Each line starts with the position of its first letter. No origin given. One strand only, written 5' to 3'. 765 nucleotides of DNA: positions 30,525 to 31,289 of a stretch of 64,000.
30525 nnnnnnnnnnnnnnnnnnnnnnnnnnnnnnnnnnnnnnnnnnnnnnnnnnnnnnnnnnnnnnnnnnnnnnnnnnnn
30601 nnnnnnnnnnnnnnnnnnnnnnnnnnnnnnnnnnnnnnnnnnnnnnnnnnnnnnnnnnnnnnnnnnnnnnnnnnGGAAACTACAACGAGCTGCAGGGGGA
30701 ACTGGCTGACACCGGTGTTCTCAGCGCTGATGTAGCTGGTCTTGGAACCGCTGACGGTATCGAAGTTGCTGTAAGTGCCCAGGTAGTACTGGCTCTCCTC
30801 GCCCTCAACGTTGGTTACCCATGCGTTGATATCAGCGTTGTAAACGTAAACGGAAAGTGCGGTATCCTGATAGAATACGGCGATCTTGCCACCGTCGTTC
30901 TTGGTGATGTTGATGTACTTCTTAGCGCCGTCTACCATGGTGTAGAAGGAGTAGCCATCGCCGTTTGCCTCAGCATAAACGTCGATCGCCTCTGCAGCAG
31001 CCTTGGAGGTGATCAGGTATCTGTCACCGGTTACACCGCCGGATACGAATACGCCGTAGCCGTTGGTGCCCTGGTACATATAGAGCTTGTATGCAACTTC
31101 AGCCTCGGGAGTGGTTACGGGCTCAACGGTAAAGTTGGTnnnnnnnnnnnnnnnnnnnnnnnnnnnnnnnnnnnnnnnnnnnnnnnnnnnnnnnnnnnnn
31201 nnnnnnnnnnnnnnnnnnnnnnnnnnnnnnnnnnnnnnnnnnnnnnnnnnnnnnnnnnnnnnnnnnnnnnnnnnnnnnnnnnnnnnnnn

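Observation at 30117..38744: Staphylococcal-nuclease lipoprotein and a multi-OB-fold lipoprotein are the distal genes of a MalFGK-type ABC importer operon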

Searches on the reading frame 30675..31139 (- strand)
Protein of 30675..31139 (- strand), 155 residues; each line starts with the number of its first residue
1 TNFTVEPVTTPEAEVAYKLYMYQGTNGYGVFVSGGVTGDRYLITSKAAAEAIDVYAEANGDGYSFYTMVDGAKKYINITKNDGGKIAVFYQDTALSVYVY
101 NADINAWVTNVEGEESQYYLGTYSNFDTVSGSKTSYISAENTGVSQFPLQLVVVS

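Call 45: predict_structure(alignment_id=A3)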
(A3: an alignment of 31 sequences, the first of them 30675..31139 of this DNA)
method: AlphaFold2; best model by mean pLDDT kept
length: 155 residues; sequences in the alignment: 31
mean_pLDDT: 92.3   pTM: 0.88
mean pLDDT of the five models: 92.3, 91.9, 90.8, 90.6, 90.6
residues with pLDDT >= 90: 121; 70-90: 29; 50-70: 5; < 50: 0
segments of 3 or more residues with pLDDT < 50: none
pLDDT, mean of each block of 10 residues (from residue 1): 81 96 89 94 95 97 97 97 96 98 94 95 90 90 77 89
secondary structure, 60 per line:
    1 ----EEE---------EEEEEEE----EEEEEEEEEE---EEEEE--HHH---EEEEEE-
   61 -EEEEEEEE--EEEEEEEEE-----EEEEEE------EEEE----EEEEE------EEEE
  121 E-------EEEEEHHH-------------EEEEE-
elements in order: E5-7 E17-23 E28-37 E41-45 E54-59 E62-69 E72-80 E86-91 E98-101 E106-110 E117-121 E129-133 E150-154

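Call 48: fold_search(model_id=the predicted structure, library=pdb)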
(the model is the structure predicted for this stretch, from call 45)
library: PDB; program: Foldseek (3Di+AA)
matches with E <= 10: 324; with E <= 0.001: 0
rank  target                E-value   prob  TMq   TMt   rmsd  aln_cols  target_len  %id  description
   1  7joe_I                1.3e-02  1.00  0.51  0.48   6.0       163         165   13  Crystal structure of BbKI complexed with Human Kallikrein 4 (released 2021-07-21)
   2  3fjk_A                3.3e-02  1.00  0.55  0.59   4.8       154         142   14  Crystal structure of A66C mutant of Human acidic fibroblast growth factor (released 2009-10-06)
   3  2e4m_C                5.2e-02  0.96  0.49  0.52   5.4       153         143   12  Crystal structure of hemagglutinin subcomponent complex (HA-33/HA-17) from Clostridium botulinum serotype D strain 494 (released 2007-06-19)
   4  3cri_A                5.5e-02  0.98  0.50  0.54   5.6       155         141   14  Crystal structure of human fibroblast growth factor-1 with mutations Glu81Ser, Glu82Asn and Lys101Ala (released 2009-02-17)
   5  1jt3_B                6.8e-02  0.99  0.54  0.58   4.9       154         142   15  Human Acidic Fibroblast Growth Factor. 141 Amino Acid Form with Amino Histidine Tag AND LEU 73 REPLACED BY VAL (L73V) (released 2001-12-19)
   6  7jqv_I                6.8e-02  0.97  0.50  0.48   6.0       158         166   12  Crystal structure of the R64F mutant of Bauhinia Bauhinioides Kallikrein Inhibitor complexed with Human Kallikrein 4 (released 2021-07-21)
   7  1avw_B                6.8e-02  0.90  0.45  0.42   6.6       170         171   11  COMPLEX PORCINE PANCREATIC TRYPSIN/SOYBEAN TRYPSIN INHIBITOR, ORTHORHOMBIC CRYSTAL FORM (released 1998-10-28)
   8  6dwf_G                7.5e-02  0.94  0.49  0.47   6.0       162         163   11  Crystal structure of complex of BBKI mutant, L55R with Bovine Trypsin (released 2019-01-30)
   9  2dre_C                7.9e-02  0.94  0.50  0.46   6.6       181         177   11  Crystal structure of Water-soluble chlorophyll protein from lepidium virginicum at 2.00 angstrom resolution (released 2006-12-26)
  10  1yto_D                8.8e-02  0.98  0.54  0.60   4.8       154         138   14  Crystal Structure of Gly19 deletion Mutant of Human Acidic Fibroblast Growth Factor (released 2006-01-24)
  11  3fjj_A                8.8e-02  0.98  0.54  0.58   4.9       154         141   14  Crystal structure of C83V mutant of Human acidic fibroblast growth factor (released 2009-10-06)
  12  4q9p_B                9.3e-02  0.99  0.56  0.61   4.7       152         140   13  Crystal structure of C16T/K12V/C117V/P134V mutant of human acidic fibroblast growth factor (released 2015-03-11)
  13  7z5s_AAA              9.3e-02  0.90  0.48  0.22  11.5       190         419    8  Crystal Structure of botulinum neurotoxin A2 cell binding domain in complex with GD1a (released 2022-06-08)
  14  9f2b_B                9.8e-02  0.89  0.48  0.08  11.3       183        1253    9  Focused refinement of SV2B luminal domain and BoNT/A1 complex (released 2025-03-12)
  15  1axm_A                1.0e-01  0.97  0.51  0.58   4.9       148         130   15  HEPARIN-LINKED BIOLOGICALLY-ACTIVE DIMER OF FIBROBLAST GROWTH FACTOR (released 1998-04-22)
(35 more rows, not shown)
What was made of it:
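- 30117..32525 (-): 802-aa non-catalytic modular lipoprotein. D1 Ig-like (60-158), D2 tandem OB (159-372), D3 aBig_2 (373-462), D4 beta-trefoil (463-617), D5 OB-like C-terminus (618-802). D4 model pLDDT 92, beta-trefoil (calls 45, 48).
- The 802-aa protein also has Ig-like and beta-trefoil modules, and beta-trefoils are often lectins (call 48).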
